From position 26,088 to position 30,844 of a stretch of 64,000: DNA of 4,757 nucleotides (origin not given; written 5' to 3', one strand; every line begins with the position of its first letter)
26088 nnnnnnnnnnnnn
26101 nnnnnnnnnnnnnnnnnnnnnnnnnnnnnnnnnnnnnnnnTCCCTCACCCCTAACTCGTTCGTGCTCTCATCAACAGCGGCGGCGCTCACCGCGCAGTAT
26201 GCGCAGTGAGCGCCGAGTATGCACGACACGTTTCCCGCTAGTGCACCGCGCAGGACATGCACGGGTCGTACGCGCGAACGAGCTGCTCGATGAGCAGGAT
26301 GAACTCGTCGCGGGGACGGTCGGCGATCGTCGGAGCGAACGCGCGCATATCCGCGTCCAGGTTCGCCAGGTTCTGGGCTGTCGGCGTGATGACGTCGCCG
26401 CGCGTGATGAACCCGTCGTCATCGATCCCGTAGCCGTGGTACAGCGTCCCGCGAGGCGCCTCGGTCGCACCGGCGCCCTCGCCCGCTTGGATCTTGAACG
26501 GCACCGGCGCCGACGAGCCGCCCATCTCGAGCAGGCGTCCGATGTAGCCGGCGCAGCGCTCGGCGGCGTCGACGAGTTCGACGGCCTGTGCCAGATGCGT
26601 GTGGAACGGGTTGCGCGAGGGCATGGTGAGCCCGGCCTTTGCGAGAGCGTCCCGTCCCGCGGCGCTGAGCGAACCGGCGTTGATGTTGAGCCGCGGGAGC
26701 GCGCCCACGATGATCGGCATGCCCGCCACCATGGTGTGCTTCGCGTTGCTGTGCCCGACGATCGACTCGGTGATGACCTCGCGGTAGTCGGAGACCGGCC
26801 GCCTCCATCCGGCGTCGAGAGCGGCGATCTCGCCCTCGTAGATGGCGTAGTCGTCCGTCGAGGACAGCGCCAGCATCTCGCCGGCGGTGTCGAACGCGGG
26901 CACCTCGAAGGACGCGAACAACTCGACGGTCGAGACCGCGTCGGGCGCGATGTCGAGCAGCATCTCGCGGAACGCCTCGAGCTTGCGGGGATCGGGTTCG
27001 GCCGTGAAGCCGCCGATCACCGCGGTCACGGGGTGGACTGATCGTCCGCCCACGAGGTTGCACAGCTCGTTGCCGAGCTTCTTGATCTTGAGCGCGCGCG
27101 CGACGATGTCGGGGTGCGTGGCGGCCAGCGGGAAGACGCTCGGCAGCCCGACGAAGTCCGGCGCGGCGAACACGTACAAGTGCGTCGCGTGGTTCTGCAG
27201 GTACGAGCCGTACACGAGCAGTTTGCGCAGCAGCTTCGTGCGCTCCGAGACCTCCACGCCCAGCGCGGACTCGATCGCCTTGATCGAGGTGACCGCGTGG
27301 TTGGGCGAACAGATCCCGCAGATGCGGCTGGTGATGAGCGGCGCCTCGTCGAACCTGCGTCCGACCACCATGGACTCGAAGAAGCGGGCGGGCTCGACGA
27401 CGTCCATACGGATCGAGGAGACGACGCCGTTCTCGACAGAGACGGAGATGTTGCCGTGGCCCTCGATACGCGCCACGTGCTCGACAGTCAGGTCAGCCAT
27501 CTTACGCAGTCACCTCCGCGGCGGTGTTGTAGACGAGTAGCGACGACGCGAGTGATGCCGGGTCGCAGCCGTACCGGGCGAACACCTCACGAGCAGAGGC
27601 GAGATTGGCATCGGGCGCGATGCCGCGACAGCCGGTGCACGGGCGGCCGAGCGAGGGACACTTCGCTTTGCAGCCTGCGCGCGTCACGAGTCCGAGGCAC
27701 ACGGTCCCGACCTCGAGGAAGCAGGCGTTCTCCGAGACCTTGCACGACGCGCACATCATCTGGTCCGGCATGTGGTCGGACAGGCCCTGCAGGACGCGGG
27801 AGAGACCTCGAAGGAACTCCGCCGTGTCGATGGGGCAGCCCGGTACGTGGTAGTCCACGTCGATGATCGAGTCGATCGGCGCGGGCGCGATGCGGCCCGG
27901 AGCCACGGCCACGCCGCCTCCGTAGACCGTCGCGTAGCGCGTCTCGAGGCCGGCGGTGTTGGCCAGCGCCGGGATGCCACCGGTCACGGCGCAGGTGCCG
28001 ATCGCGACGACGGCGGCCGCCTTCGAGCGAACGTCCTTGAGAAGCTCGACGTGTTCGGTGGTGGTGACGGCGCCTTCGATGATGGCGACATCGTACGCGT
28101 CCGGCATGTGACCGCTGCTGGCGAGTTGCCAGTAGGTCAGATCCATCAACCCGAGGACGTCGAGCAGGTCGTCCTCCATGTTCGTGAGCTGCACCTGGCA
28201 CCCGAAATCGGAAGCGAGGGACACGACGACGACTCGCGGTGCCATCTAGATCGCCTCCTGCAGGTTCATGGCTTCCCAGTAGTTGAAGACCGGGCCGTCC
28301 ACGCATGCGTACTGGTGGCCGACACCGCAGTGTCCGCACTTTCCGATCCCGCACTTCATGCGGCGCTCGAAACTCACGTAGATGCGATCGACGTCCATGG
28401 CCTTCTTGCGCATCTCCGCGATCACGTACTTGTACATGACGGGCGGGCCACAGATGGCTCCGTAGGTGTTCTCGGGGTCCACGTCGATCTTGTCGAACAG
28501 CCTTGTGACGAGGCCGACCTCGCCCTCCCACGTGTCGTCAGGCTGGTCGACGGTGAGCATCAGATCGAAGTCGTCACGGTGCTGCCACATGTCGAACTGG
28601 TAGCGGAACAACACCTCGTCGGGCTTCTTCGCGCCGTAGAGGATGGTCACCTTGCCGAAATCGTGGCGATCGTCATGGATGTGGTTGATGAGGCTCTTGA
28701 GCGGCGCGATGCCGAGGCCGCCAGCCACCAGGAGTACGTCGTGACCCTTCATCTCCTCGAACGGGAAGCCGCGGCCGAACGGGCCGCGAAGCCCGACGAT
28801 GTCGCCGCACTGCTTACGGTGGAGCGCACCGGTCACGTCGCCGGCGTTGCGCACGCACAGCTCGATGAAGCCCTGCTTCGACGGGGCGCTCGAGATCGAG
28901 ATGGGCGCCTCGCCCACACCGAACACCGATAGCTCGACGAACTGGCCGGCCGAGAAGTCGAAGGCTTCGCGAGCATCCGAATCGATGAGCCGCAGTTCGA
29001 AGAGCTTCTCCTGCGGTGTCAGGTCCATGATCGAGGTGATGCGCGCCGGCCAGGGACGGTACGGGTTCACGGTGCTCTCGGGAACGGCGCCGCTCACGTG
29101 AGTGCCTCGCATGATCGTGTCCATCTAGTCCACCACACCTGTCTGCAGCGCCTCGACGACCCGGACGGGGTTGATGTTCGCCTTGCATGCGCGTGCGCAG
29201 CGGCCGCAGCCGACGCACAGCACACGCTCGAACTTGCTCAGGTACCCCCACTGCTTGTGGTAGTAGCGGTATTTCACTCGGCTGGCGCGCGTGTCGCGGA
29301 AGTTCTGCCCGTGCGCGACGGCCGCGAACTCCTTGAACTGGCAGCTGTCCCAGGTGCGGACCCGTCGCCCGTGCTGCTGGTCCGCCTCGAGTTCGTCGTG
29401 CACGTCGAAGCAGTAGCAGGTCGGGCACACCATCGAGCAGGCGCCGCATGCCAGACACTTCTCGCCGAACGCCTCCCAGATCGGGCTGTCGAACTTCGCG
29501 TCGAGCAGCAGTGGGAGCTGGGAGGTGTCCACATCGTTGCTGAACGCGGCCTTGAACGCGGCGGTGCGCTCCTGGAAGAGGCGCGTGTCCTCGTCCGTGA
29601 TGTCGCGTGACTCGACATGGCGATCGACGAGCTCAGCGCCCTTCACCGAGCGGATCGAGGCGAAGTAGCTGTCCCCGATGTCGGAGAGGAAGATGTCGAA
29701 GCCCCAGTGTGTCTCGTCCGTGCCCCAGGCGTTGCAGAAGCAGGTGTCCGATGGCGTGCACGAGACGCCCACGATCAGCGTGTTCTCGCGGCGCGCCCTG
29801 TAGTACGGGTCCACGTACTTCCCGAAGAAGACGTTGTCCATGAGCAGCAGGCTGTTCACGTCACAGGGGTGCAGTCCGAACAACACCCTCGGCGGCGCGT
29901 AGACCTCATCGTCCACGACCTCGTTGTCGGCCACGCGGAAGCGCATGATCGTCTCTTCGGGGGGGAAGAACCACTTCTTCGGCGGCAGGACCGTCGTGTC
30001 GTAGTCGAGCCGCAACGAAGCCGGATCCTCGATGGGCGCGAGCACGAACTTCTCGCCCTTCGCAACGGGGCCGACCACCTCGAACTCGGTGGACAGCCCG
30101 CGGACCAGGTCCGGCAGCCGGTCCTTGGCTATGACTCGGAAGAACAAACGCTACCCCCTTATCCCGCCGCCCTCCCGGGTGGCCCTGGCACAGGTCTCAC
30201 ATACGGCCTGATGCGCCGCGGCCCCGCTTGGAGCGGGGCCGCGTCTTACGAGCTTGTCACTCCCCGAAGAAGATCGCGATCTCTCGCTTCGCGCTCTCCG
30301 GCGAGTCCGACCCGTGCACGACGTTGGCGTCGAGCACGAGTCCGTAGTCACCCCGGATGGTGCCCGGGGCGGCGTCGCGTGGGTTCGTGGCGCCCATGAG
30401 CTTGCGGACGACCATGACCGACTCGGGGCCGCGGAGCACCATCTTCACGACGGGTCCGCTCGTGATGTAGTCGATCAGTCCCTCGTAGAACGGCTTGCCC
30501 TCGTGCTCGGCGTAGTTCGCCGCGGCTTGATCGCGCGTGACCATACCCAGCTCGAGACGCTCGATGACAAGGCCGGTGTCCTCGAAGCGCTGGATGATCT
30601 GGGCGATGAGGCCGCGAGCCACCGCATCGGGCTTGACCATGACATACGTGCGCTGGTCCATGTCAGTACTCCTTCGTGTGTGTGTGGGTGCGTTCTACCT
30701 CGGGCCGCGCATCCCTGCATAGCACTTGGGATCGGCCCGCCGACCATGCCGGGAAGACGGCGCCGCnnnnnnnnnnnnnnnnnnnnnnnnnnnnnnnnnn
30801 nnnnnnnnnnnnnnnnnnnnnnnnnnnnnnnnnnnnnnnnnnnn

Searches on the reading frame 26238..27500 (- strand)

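Call 55: search_protein_families(library=ncbifam, proteins=[window:26238-27500:-], max_evalue=0.00001)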
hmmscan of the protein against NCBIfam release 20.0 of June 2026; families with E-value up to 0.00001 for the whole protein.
window:26238-27500:- (420 aa): 9 families
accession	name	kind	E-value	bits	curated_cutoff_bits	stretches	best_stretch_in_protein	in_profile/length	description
NF040828.1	sulfhyd_ShyA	equivalog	1.5e-83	281.1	700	1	6-420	5-411/415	NAD(P)-dependent hydrogenase/sulfhydrogenase 2 subunit alpha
NF040832.1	sulfhyd_HydA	equivalog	9.3e-82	275.4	880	1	4-420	5-422/426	NADPH-dependent hydrogenase/sulfhydrogenase 1 subunit alpha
NF041785.2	VhuA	equivalog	4.5e-48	163.8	800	1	1-386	1-410/418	F420-non-reducing hydrogenase Vhu subunit A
NF033181.1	NiFeSe_hydrog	equivalog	5.1e-48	164.2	600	2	4-128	4-127/507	nickel-dependent hydrogenase large subunit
NF045518.1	H2_NiFeSe_large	exception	1.8e-42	145.8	780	2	3-181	3-195/485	NiFeSe hydrogenase large subunit HysA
TIGR03295.1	frhA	equivalog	1.3e-39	136.3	392.5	1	6-420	7-395/412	coenzyme F420 hydrogenase subunit alpha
NF007778.0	PRK10467.1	equivalog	7.1e-26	90.6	969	1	4-123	5-123/567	hydrogenase 2 large subunit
NF007550.0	PRK10170.1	equivalog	1.1e-18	66.9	1101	1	4-118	19-133/597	Ni/Fe-hydrogenase large subunit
NF041786.2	VhuU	equivalog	4.7e-06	26.3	70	1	403-420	10-27/45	F420-non-reducing hydrogenase selenoprotein subunit VhuU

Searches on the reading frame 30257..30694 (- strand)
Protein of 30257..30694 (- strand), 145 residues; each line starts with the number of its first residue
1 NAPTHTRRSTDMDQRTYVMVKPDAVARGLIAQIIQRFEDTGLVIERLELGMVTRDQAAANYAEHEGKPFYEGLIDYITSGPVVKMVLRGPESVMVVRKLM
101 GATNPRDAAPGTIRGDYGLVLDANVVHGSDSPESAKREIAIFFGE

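Call 35: search_protein_families(library=pfam, proteins=[window:30257-30694:-])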
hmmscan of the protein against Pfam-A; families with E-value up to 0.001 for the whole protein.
window:30257-30694:- (145 aa): 1 family
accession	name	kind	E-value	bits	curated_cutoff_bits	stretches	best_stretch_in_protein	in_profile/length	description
PF00334.24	NDK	-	1.7e-51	174.1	27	1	14-144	1-131/135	Nucleoside diphosphate kinase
